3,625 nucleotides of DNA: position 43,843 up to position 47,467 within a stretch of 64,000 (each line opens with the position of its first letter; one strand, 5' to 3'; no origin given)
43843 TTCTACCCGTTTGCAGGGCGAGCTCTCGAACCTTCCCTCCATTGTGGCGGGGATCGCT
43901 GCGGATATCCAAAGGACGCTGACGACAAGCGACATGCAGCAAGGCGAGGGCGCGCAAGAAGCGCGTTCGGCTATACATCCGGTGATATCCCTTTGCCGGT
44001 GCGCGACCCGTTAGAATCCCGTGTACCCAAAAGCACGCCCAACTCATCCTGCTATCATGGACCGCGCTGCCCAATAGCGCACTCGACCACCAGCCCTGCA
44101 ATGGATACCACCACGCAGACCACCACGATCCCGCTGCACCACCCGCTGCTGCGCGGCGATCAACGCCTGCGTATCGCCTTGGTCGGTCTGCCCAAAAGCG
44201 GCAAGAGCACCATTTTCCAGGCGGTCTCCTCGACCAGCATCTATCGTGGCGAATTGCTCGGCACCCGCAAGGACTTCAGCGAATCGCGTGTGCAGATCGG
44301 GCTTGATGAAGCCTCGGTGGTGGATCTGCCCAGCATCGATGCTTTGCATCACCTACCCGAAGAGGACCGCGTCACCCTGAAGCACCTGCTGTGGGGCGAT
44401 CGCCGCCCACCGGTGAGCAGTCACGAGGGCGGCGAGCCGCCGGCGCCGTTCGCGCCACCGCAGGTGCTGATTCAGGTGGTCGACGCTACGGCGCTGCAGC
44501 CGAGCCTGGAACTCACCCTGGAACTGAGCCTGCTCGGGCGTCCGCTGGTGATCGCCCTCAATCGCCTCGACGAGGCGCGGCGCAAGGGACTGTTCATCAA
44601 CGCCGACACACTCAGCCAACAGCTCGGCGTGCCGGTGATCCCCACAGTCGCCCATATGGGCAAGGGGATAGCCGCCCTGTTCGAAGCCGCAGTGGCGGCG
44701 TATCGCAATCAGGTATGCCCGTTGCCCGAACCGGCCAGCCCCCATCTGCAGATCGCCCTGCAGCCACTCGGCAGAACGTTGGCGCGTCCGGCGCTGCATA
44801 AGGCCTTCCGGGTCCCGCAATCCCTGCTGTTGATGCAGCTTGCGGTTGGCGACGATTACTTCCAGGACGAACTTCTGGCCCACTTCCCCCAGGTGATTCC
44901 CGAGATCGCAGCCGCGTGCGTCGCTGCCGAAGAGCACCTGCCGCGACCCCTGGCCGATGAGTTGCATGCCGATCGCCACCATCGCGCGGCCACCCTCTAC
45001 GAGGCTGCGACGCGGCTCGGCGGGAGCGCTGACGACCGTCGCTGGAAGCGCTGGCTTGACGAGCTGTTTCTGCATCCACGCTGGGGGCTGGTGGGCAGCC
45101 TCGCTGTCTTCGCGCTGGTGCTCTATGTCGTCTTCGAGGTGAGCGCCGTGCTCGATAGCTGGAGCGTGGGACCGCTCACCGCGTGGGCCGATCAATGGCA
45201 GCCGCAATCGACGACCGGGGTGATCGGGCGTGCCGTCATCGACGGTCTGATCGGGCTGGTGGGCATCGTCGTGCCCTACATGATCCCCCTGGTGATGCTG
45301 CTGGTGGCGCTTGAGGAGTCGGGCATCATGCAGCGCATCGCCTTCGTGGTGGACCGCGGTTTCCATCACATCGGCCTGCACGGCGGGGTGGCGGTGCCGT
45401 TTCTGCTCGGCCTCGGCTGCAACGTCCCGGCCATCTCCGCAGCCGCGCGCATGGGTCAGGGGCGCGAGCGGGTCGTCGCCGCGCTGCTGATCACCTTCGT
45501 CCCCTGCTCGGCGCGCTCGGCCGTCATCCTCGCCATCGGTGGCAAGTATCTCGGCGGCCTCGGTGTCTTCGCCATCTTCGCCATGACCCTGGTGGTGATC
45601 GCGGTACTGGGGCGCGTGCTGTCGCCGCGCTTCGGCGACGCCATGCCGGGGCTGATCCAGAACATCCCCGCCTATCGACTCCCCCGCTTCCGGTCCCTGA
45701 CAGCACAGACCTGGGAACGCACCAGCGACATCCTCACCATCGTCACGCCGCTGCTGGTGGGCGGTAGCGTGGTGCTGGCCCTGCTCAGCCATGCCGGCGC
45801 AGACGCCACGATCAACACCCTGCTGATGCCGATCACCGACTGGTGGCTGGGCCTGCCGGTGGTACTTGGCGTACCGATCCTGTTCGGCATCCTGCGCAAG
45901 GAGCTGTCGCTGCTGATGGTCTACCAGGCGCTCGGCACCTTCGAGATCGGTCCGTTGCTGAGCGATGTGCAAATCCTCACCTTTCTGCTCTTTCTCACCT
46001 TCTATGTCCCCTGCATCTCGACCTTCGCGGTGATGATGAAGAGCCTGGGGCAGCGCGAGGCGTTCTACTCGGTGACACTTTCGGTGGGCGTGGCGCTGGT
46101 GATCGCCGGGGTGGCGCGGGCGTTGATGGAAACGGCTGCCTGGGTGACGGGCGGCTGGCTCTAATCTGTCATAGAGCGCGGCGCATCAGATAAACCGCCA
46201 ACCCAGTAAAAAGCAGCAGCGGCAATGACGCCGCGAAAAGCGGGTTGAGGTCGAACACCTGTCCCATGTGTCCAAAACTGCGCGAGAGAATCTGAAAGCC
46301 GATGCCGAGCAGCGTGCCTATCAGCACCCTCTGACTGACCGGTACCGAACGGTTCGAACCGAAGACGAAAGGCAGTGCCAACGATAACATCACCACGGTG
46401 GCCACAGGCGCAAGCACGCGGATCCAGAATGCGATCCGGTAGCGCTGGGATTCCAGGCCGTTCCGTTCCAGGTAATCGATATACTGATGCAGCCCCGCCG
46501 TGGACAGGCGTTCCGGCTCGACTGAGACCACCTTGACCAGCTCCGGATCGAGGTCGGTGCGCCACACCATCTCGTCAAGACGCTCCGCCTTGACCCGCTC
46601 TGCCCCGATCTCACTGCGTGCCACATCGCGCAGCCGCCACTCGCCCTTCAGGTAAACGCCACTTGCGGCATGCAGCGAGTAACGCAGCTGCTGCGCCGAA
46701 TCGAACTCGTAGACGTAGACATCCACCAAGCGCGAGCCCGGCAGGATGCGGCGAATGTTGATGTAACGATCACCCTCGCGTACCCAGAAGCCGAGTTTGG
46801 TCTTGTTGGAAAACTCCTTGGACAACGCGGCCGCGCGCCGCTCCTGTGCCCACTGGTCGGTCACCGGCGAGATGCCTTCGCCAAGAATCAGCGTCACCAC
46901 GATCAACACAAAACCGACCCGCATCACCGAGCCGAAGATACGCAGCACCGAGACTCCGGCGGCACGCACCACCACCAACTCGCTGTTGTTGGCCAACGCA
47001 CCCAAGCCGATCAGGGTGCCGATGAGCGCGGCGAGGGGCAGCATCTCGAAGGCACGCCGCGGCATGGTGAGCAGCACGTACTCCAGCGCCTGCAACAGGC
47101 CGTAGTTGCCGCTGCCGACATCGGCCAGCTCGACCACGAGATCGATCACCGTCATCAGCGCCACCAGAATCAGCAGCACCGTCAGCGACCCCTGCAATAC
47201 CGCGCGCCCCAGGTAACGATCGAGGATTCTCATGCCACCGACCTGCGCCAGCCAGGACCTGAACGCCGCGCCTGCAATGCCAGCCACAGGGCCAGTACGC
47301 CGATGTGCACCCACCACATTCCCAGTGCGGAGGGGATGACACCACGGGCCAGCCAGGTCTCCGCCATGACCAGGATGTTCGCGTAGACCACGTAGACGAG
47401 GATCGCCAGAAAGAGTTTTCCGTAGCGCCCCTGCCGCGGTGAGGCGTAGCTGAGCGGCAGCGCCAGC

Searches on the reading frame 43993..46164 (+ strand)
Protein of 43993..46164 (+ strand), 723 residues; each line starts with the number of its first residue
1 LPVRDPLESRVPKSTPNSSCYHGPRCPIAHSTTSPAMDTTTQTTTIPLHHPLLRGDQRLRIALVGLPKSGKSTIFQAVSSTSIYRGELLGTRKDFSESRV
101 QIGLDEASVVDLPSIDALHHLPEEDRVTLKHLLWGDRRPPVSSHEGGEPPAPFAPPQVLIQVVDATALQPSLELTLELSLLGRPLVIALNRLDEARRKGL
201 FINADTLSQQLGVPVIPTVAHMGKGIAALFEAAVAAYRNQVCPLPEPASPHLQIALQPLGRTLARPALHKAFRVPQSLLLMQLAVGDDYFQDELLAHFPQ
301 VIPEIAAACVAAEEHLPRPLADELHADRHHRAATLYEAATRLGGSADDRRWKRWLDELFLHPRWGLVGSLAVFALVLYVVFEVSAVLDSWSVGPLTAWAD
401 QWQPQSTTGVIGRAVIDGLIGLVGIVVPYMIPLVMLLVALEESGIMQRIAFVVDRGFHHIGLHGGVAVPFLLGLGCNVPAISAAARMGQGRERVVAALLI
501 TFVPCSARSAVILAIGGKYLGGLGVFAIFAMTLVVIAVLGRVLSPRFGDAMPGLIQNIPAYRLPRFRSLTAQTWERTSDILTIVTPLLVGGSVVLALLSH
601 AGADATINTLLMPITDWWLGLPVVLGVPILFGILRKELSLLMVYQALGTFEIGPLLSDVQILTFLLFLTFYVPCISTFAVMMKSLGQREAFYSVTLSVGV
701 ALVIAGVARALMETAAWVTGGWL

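Call 7: search_protein_families(library=pfam, proteins=[window:43993-46164:+])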
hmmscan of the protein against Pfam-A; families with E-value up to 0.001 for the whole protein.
window:43993-46164:+ (723 aa): 4 families
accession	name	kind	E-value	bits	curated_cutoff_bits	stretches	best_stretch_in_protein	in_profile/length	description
PF02421.24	FeoB_N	-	2.7e-28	98.9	27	2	156-232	79-155/156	Ferrous iron transport protein B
PF07670.19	Gate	-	1.9e-25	89.8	29.6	2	426-518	4-103/104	Nucleoside recognition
PF07664.17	FeoB_C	-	2.4e-06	27.6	26.6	1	525-576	1-54/54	Ferrous iron transport protein B C terminus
PF01926.29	MMR_HSR1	-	2.2e-05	25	21.9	1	60-121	1-57/113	50S ribosome-binding GTPase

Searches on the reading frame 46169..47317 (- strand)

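Call 7: search_protein_families(library=pfam, proteins=[window:46169-47317:-])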
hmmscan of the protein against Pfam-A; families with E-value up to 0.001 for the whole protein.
window:46169-47317:- (382 aa): 1 family
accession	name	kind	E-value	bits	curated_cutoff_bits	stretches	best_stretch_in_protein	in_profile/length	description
PF03739.19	LptF_LptG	-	2.9e-76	257.2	27.9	1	34-380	1-353/353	Lipopolysaccharide export system permease LptF/LptG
